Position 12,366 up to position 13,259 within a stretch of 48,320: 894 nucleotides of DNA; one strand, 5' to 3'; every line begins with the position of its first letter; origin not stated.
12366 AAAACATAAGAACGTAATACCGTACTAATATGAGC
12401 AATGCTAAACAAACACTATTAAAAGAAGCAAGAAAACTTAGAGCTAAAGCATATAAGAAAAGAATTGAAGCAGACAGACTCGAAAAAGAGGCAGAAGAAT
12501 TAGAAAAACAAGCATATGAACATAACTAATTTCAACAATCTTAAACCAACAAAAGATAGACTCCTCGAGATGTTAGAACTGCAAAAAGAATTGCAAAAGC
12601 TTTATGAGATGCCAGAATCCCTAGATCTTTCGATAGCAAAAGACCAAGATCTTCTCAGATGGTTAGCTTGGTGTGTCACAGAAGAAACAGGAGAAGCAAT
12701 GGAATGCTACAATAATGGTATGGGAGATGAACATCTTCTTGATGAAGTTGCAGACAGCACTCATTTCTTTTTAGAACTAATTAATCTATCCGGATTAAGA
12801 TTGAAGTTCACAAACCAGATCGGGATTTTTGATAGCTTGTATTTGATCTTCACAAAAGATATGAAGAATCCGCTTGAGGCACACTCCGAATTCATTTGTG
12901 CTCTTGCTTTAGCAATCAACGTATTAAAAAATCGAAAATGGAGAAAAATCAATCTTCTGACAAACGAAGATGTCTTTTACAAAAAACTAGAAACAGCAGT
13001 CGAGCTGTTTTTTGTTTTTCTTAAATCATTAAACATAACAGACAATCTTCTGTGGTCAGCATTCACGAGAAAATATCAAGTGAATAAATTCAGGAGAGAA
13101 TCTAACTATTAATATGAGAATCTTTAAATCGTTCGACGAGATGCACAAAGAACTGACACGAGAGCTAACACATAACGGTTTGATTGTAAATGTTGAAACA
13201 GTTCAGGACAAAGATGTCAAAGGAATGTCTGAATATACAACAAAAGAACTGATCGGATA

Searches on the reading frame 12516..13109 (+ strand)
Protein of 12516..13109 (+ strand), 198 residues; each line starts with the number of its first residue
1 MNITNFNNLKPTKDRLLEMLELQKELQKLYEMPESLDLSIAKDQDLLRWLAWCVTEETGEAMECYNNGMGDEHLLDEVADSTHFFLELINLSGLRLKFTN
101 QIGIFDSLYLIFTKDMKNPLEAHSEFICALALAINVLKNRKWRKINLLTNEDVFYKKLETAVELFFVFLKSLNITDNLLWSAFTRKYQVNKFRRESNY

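Call 4: search_protein_families(library=pfam, proteins=[window:12516-13109:+], max_evalue=0.01)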
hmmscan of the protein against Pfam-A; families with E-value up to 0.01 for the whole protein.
window:12516-13109:+ (198 aa): 1 family
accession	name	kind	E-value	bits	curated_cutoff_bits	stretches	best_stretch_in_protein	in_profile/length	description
PF08761.16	dUTPase_2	-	2e-06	28.6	22.9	1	26-198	2-162/162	dUTPase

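Call 5: search_protein_families(library=phrogs, proteins=[window:12516-13109:+], max_evalue=0.01)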
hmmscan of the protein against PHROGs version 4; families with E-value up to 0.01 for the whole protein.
window:12516-13109:+ (198 aa): 2 families
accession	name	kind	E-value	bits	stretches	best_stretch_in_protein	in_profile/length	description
phrog_12184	-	other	1.8e-10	42.4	1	51-198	9-153/153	nucleotide pyrophosphohydrolase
phrog_173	-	DNA, RNA and nucleotide metabolism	4.2e-10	40.8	1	9-198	25-188/196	nucleoside triphosphate pyrophosphohydrolase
